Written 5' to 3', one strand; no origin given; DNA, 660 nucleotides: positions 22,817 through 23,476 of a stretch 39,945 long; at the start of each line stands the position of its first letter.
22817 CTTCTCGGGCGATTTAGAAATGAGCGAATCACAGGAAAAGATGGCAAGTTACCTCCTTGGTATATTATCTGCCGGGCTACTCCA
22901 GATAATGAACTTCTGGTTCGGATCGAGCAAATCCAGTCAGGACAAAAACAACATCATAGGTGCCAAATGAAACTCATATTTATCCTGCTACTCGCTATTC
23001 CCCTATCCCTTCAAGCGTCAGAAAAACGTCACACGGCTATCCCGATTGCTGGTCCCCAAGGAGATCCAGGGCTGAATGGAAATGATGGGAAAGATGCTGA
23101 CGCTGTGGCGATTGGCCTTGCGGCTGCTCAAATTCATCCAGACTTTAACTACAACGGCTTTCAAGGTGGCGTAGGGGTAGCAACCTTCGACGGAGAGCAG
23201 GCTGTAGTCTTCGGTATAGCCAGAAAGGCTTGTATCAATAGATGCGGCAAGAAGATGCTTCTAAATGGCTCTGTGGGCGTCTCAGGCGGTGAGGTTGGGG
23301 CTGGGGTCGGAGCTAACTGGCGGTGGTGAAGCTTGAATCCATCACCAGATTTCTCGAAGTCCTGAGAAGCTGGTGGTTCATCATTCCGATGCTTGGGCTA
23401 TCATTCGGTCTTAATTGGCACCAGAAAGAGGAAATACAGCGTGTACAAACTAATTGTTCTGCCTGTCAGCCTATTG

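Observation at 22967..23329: Minimal trimeric-autotransporter-like protein translationally embedded in the lysis cassette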

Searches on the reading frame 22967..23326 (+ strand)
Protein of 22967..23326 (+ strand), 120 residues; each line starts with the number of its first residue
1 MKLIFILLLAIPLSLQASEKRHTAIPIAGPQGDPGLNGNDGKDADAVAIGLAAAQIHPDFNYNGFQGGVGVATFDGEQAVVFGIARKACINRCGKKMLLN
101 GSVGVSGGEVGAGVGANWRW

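Call 3: search_protein_families(library=pfam, proteins=[window:22967-23326:+], max_evalue=1)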
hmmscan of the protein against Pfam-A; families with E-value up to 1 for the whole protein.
window:22967-23326:+ (120 aa): 2 families
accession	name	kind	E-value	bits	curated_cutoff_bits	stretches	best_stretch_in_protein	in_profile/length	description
PF03895.21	YadA_anchor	-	2.9e-07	30.9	22.7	1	65-120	9-60/60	YadA-like membrane anchor domain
PF01391.23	Collagen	-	0.26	11.5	27.2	1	29-42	40-53/60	Collagen triple helix repeat (20 copies)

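Call 4: search_protein_families(library=phrogs, proteins=[window:22967-23326:+], max_evalue=1)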
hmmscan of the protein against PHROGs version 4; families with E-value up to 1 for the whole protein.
window:22967-23326:+ (120 aa): 5 families
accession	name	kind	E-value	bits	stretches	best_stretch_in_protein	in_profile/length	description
phrog_26654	-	unknown function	0.0059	17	1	15-77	92-152/360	-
phrog_1806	-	tail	0.079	13.2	1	28-109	117-196/276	collagen like minor tail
phrog_17426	-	tail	0.16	12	1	39-118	414-492/492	adhesin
phrog_15593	-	unknown function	0.29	12.1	1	27-46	84-109/123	-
phrog_26246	-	tail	0.39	10.9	0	50-97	262-310/329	tail protein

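Call 6: search_dna_similar(query=window:22967-23326:+, collection=phages, mode=protein, max_rows=40, max_evalue=0.01)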
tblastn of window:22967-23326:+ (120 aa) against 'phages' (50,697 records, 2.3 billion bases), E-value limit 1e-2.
No match.

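Call 9: find_homologous_proteins(query=window:22967-23326:+, max_evalue=0.001)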
Query window:22967-23326:+ (120 aa): 1 proteins with E <= 0.001 among 60 candidates.
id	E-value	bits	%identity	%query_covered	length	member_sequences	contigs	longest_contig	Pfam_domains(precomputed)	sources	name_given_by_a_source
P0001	1.9e-73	262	100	100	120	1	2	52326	PF03895.22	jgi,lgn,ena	-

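Call 11: find_encoding_contigs(protein=P0001, flank=10000)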
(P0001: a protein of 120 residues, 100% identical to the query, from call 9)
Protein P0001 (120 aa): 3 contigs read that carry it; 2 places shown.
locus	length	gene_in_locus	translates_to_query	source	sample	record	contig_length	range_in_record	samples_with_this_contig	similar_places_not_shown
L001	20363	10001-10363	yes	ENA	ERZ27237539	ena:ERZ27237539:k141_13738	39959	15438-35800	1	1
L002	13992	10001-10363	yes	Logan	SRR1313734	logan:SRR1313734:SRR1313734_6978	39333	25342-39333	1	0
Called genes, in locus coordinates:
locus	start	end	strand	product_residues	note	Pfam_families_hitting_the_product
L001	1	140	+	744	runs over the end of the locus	PF16190:E1_FCCH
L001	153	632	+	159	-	-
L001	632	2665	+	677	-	-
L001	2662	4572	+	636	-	-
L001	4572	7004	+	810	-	-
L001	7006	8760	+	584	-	PF12708:Pect-lyase_RHGA_epim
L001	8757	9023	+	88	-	-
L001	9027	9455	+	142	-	PF00959:Phage_lysozyme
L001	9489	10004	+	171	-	-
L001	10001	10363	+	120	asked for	PF03895:YadA_anchor (weak)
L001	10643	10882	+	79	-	-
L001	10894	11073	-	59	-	-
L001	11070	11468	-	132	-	-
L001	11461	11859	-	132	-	-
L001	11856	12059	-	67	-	-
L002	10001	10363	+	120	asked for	PF03895:YadA_anchor (weak)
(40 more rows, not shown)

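Call 13: find_related_loci(query=window:22967-23326:+, collection=viral_contigs, flank=6000)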
Query window:22967-23326:+ (120 aa) in viral_contigs; peptide patterns used: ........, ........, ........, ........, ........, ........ (x = any residue, [..] = any of these).
61 stretches matched a pattern, but none encodes a relative of the query by tblastn (E <= 1e-3).

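Call 17: search_protein_representatives(protein=window:22967-23326:+)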
Query: 120 residues. Proteins with E-value up to 0.001 (for the whole library): 70; up to 1e-10: 5; up to 1e-30: 0. The best 70 are listed.
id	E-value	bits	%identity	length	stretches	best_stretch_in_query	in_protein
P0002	1.8e-27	112.3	48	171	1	4-120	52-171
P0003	9.6e-21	90.6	53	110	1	34-120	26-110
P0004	7.5e-20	87.7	46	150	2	29-119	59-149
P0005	1.8e-14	70.3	40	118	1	7-120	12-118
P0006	2.5e-11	60.2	38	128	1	15-120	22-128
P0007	2.0e-10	57.2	39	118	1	45-120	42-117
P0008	2.6e-10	56.9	40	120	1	3-120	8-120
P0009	1.7e-09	54.2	36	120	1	6-120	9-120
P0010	4.5e-09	52.8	44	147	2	29-119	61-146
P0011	1.1e-08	51.7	48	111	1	42-120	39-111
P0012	1.6e-08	51.1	36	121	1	2-120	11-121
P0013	1.8e-08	50.9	41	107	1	44-119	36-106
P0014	2.6e-08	50.4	39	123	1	43-120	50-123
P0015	4.0e-08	49.8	43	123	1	39-120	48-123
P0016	7.5e-08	48.9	44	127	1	42-120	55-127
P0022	3.2e-07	46.9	33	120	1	42-119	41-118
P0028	2.4e-06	44.1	28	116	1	1-120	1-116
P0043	2.5e-05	40.8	39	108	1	43-120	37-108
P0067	6.3e-04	36.2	42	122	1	47-118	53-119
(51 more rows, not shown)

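Call 22: find_homologous_proteins(query=A1, max_evalue=0.00001)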
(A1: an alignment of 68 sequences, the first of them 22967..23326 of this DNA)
Query A1 (68 sequences) (120 aa, profile of the alignment): 22 proteins with E <= 0.00001 among 8000 candidates.
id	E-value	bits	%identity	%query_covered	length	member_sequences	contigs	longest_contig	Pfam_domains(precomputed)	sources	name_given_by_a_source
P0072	5.1e-34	135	27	100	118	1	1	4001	PF03895.22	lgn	-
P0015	1.4e-33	133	41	68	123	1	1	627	PF03895.22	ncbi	-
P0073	2.7e-32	129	43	66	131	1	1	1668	PF03895.22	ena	-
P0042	4.5e-32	128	28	68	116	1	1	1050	PF03895.22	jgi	jgi:YadA-like membrane anchor domain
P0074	1.4e-31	127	30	99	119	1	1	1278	PF03895.22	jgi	-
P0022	3.5e-31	125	28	96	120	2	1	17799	-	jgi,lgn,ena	-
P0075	9.2e-31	124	30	66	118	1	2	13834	PF03895.22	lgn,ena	-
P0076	2.8e-30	123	28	99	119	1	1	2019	PF03895.22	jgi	-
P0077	1.1e-29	121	27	97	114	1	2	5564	PF03895.22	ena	-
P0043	1.5e-29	120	36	65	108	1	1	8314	PF03895.22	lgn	-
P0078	2.6e-29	119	28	91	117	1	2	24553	PF03895.22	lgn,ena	-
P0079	3.9e-29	119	28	95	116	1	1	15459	PF03895.22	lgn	-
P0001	5.2e-29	119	100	100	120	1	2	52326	PF03895.22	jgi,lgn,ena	-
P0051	7.7e-29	118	28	100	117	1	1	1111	PF03895.22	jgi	jgi:hypothetical protein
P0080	2.1e-28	117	32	68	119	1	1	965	PF03895.22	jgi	-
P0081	2.8e-28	116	29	65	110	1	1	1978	PF03895.22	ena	-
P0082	9.5e-27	111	37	99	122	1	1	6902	-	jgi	-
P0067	1.8e-26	110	40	60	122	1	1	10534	PF03895.22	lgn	-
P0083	5.9e-25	105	36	62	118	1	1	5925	PF03895.22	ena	-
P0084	1.6e-17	82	26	76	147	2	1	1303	PF01391.24,PF03895.22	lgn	-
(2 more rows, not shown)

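Call 23: find_encoding_contigs(protein=P0078, flank=6000, max_places=2)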
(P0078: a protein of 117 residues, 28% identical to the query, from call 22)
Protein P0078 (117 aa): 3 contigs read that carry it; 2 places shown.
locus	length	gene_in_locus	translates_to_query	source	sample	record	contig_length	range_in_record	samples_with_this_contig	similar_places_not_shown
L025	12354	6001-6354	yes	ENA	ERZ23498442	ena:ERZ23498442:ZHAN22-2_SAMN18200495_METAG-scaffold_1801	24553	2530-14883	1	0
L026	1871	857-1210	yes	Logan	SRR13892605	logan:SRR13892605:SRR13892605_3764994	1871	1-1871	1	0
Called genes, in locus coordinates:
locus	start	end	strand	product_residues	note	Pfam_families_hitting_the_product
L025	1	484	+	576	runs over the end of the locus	PF20155:TMP_3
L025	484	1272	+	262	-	-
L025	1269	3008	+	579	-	-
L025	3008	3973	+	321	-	-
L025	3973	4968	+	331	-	-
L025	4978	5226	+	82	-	-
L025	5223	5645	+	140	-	PF18925:DUF5675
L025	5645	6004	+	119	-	-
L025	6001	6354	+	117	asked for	PF03895:YadA_anchor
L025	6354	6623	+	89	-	-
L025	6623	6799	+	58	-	-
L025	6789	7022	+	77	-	-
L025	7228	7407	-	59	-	-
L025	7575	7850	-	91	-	-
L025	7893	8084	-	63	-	-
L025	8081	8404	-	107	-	-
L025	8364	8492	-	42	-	-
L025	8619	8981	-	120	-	-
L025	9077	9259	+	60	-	-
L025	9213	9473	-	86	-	-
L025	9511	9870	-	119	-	PF25708:Phage_T7_Gp5_9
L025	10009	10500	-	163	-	-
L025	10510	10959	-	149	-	-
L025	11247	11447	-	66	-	-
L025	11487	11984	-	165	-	PF13392:HNH_3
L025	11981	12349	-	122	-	-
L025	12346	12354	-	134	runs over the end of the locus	-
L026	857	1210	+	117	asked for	PF03895:YadA_anchor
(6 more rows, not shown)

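Call 24: find_encoding_contigs(protein=P0022, flank=6000, max_places=2)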
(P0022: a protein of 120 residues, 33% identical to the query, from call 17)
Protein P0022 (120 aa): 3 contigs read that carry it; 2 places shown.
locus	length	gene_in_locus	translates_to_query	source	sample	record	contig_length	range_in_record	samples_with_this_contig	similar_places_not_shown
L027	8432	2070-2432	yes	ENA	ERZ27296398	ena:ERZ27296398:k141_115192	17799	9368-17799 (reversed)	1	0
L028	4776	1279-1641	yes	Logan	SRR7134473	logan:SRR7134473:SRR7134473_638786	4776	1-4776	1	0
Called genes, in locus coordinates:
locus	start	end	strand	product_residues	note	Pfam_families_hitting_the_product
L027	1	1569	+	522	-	?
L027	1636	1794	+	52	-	-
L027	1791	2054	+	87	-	PF11195:Tad2-like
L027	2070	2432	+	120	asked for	-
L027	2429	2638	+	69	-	-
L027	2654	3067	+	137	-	-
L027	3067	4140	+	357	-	-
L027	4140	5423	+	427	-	-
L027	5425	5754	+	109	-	-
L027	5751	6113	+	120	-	-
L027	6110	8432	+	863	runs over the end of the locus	PF23899:SU10_portal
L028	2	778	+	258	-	?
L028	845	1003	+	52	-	-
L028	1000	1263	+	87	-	PF11195:Tad2-like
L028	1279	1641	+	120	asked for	-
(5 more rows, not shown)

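Call 25: find_encoding_contigs(protein=P0079, flank=6000, max_places=2)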
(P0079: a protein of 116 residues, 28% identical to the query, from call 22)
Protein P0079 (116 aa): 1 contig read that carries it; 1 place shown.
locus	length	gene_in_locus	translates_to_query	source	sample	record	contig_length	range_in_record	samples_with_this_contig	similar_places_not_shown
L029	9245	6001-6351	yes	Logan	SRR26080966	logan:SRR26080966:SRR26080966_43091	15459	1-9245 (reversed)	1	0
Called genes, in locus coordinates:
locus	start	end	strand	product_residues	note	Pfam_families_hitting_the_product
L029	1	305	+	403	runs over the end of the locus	-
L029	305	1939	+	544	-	-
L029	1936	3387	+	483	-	-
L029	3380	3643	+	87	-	-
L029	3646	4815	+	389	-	-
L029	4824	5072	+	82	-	-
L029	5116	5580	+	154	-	PF08291:Peptidase_M15_3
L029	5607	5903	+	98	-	-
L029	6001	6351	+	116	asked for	PF03895:YadA_anchor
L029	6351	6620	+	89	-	-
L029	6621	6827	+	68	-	-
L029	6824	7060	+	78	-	-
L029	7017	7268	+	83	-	-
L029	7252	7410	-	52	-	-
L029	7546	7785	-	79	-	-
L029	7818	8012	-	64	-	-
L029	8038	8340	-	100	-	-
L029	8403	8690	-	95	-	-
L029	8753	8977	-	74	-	-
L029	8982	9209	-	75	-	-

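Call 26: find_encoding_contigs(protein=P0075, flank=6000, max_places=2)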
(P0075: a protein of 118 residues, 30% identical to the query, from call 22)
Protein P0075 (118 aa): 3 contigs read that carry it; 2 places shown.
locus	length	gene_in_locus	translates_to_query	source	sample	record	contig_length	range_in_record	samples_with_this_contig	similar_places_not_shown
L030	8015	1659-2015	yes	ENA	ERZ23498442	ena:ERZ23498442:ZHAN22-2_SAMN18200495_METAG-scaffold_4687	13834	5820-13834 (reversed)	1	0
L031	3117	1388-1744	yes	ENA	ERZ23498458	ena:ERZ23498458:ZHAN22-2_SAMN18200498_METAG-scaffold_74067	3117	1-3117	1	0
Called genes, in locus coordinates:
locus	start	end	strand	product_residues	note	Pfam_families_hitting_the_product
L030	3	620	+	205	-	?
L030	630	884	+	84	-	-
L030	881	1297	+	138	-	PF00959:Phage_lysozyme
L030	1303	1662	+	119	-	-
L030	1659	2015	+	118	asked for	PF03895:YadA_anchor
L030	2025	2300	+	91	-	-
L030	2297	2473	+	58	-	-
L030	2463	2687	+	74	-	-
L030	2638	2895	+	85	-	-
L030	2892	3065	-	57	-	-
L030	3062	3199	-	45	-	-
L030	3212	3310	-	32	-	-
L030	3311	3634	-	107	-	-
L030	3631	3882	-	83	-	-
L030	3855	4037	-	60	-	-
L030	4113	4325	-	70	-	-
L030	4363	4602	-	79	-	-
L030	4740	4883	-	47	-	-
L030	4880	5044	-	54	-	-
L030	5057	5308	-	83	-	-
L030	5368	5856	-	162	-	PF13392:HNH_3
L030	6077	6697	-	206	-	PF25188:Tad6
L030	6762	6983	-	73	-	-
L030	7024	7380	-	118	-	-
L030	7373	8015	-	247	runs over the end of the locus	PF07120:DUF1376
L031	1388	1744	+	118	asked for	PF03895:YadA_anchor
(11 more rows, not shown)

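Call 31: find_encoding_contigs(protein=P0067, flank=5000, max_places=1)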
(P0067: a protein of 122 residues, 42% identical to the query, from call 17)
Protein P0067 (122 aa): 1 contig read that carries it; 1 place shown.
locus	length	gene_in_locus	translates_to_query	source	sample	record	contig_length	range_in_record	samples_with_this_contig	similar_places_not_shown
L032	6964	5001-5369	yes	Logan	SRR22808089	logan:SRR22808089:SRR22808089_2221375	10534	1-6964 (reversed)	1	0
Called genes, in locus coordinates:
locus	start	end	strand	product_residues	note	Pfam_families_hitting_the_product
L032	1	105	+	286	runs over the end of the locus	PF00856:SET (weak)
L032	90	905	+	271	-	-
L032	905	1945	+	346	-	-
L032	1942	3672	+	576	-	-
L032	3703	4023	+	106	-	-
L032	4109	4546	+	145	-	PF08291:Peptidase_M15_3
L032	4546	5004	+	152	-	PF11351:GTA_holin_3TM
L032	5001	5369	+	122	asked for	PF03895:YadA_anchor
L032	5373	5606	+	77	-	-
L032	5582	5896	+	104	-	-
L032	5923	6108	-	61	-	-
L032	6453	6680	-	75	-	-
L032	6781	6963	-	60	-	?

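Call 32: find_encoding_contigs(protein=P0043, flank=5000, max_places=1)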
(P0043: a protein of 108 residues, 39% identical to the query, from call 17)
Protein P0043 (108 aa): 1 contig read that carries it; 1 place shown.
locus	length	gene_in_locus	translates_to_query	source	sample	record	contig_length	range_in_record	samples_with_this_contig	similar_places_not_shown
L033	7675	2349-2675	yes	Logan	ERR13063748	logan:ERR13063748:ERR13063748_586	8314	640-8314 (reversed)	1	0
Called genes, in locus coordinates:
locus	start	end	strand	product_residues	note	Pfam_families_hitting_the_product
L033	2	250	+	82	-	?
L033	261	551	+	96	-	-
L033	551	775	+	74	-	-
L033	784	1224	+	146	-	-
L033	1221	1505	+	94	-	-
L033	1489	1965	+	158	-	PF18925:DUF5675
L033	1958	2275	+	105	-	-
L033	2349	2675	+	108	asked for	PF03895:YadA_anchor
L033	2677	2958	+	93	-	-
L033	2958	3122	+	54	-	-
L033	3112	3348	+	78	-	-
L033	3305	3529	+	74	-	-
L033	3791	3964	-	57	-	-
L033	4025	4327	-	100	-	PF06356:DUF1064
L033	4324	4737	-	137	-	-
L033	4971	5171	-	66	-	-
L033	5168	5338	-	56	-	-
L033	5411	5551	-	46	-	-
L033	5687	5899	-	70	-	-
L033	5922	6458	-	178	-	PF13392:HNH_3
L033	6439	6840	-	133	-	-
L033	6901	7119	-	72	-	-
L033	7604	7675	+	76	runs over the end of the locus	-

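Call 33: find_encoding_contigs(protein=P0082, flank=5000, max_places=1)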
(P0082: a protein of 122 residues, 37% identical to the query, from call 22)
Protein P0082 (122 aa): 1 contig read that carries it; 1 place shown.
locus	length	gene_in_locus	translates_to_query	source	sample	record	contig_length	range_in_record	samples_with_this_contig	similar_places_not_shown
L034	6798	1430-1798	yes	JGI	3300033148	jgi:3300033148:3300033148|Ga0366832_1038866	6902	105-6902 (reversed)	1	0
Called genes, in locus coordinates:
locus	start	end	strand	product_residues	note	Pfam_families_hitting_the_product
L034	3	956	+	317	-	?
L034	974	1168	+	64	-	-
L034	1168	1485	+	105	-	PF13539:Peptidase_M15_4 (weak)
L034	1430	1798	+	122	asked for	-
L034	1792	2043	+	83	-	-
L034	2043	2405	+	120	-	-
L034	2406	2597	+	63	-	-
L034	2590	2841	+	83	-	-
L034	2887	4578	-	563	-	PF02867:Ribonuc_red_lgC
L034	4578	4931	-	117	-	-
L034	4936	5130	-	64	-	-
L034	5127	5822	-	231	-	PF00149:Metallophos (weak)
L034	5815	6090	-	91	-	-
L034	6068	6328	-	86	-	-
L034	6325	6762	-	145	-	-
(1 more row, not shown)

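Call 34: find_encoding_contigs(protein=P0083, flank=5000, max_places=1)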
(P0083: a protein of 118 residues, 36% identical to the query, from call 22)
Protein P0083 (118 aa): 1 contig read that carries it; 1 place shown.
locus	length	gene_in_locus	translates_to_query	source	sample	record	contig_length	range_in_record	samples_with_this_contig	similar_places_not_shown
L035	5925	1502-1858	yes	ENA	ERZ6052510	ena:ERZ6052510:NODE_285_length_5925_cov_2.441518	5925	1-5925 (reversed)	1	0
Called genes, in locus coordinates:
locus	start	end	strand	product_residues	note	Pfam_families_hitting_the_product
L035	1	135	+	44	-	?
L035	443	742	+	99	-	-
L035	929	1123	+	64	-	-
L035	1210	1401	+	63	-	-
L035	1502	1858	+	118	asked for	PF03895:YadA_anchor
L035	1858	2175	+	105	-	-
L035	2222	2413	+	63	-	-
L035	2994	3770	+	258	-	PF00149:Metallophos, PF12850:Metallophos_2 (weak)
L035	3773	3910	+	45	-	-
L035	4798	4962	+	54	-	-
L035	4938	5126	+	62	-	-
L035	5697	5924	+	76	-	?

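Call 37: find_related_loci(query=A2, collection=viral_contigs, flank=5000)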
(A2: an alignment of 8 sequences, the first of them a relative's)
Query A2 (117 aa) in viral_contigs; peptide patterns used: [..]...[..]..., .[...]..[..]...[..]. (x = any residue, [..] = any of these).
33 stretches matched a pattern; 2 encode a relative of the query (tblastn E <= 1e-3); 2 distinct loci.
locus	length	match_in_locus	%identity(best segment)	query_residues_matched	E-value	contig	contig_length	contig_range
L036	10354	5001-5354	37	4-117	7e-23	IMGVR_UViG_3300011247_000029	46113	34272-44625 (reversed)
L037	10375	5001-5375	38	1-117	9e-18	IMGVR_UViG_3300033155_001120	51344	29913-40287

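Call 38: find_related_loci(query=A2, collection=genome_contigs, flank=6000)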
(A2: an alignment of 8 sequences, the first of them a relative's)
Query A2 (117 aa) in genome_contigs; peptide patterns used: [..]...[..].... (x = any residue, [..] = any of these).
6 stretches matched a pattern, but none encodes a relative of the query by tblastn (E <= 1e-3).

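Call 45: search_dna_similar(query=P0028, collection=phages, mode=protein, max_rows=40, max_evalue=0.01)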
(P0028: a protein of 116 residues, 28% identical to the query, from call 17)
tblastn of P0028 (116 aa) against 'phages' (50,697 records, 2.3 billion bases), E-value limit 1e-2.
No match.

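Call 49: search_protein_families(library=phrogs, proteins=[L025:6354-6620:+, L036:5357-5581:+, L037:5378-5701:+, L035:1858-2172:+, L025:5645-6001:+, L029:5607-5900:+, L025:6623-6796:+, L029:6824-7057:+, L029:7017-7265:+, L025:4978-5223:+], max_evalue=0.1)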
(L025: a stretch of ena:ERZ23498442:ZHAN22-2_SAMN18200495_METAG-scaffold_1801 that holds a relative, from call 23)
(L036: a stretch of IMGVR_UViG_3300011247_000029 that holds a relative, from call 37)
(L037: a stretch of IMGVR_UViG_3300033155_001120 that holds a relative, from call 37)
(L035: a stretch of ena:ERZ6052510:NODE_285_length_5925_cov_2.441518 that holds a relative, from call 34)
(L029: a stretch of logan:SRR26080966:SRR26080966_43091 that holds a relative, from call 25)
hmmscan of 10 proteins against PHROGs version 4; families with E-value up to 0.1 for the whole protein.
L025:6354-6620:+ (89 aa): 0 families

L036:5357-5581:+ (75 aa): 2 families
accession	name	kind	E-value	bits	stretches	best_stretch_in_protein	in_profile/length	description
phrog_16162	-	unknown function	0.011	16.7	1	19-47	21-48/55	-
phrog_25505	-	unknown function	0.057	14.7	1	8-61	45-95/158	-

L037:5378-5701:+ (108 aa): 1 family
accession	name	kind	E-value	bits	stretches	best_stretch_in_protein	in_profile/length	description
phrog_21239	-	unknown function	0.08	13.7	1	22-72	3-54/167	-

L035:1858-2172:+ (105 aa): 0 families

L025:5645-6001:+ (119 aa): 3 families
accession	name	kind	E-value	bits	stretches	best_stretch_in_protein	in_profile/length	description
phrog_15743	-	unknown function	0.055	14.6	1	58-105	102-148/170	-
phrog_8326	-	unknown function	0.067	14.4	1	49-104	4-60/82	-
phrog_4257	-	unknown function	0.082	14.1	0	38-86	54-96/138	-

L029:5607-5900:+ (98 aa): 0 families

L025:6623-6796:+ (58 aa): 0 families

L029:6824-7057:+ (78 aa): 6 families
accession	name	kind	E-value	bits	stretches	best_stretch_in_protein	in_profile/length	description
phrog_1026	-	lysis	2.6e-08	35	1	2-70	3-71/85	Rz-like spanin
phrog_312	-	lysis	0.0074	17.3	1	13-66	12-68/173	Rz-like spanin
phrog_1327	-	lysis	0.022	15.6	1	5-61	4-56/158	Rz-like spanin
phrog_5151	-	lysis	0.03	15.6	1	8-67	8-72/111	Rz-like spanin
phrog_1177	-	unknown function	0.035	15.4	1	28-70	58-103/117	-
phrog_13790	-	DNA, RNA and nucleotide metabolism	0.04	15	1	11-66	6-58/145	DNA ligase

L029:7017-7265:+ (83 aa): 1 family
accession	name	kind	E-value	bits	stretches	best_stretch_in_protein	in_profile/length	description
phrog_1119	-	moron, auxiliary metabolic gene and host takeover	0.041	15.3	1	1-34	1-33/78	Cor superinfection exclusion protein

L025:4978-5223:+ (82 aa): 3 families
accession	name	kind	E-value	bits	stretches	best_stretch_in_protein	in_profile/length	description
phrog_6228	-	unknown function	1.1e-11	46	1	1-72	4-79/92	-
phrog_37654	-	unknown function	0.075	13.9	1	27-74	15-61/168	-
phrog_4429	-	unknown function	0.094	13.9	0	16-78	15-73/121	-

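Call 50: search_protein_families(library=pfam, proteins=[L025:6354-6620:+, L036:5357-5581:+, L037:5378-5701:+, L035:1858-2172:+, L025:5645-6001:+, L029:5607-5900:+, L025:6623-6796:+, L029:6824-7057:+, L029:7017-7265:+, L025:4978-5223:+], max_evalue=0.1)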
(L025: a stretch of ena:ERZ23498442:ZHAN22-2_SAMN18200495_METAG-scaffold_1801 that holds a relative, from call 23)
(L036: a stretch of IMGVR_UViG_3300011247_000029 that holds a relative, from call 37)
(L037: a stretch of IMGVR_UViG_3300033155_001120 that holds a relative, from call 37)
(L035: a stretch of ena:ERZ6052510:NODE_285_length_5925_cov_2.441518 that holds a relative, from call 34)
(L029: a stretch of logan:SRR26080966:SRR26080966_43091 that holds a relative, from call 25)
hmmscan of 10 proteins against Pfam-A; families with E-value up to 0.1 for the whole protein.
L025:6354-6620:+ (89 aa): 0 families

L036:5357-5581:+ (75 aa): 1 family
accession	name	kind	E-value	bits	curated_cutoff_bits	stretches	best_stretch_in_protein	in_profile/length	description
PF21803.3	Nab2-zf4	-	0.067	13.4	20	0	13-23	3-13/29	Nab2-type CCCH zinc finger 4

L037:5378-5701:+ (108 aa): 0 families

L035:1858-2172:+ (105 aa): 1 family
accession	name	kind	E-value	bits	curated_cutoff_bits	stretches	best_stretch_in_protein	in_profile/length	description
PF03040.20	CemA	-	0.027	14.8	27.4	1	34-101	38-105/229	CemA family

L025:5645-6001:+ (119 aa): 1 family
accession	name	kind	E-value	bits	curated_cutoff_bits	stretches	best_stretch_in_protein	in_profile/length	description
PF12806.12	Acyl-CoA_dh_C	-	0.078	13.5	30.3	0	18-49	53-85/124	Acetyl-CoA dehydrogenase C-terminal like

L029:5607-5900:+ (98 aa): 0 families

L025:6623-6796:+ (58 aa): 0 families

L029:6824-7057:+ (78 aa): 0 families

L029:7017-7265:+ (83 aa): 0 families

L025:4978-5223:+ (82 aa): 0 families
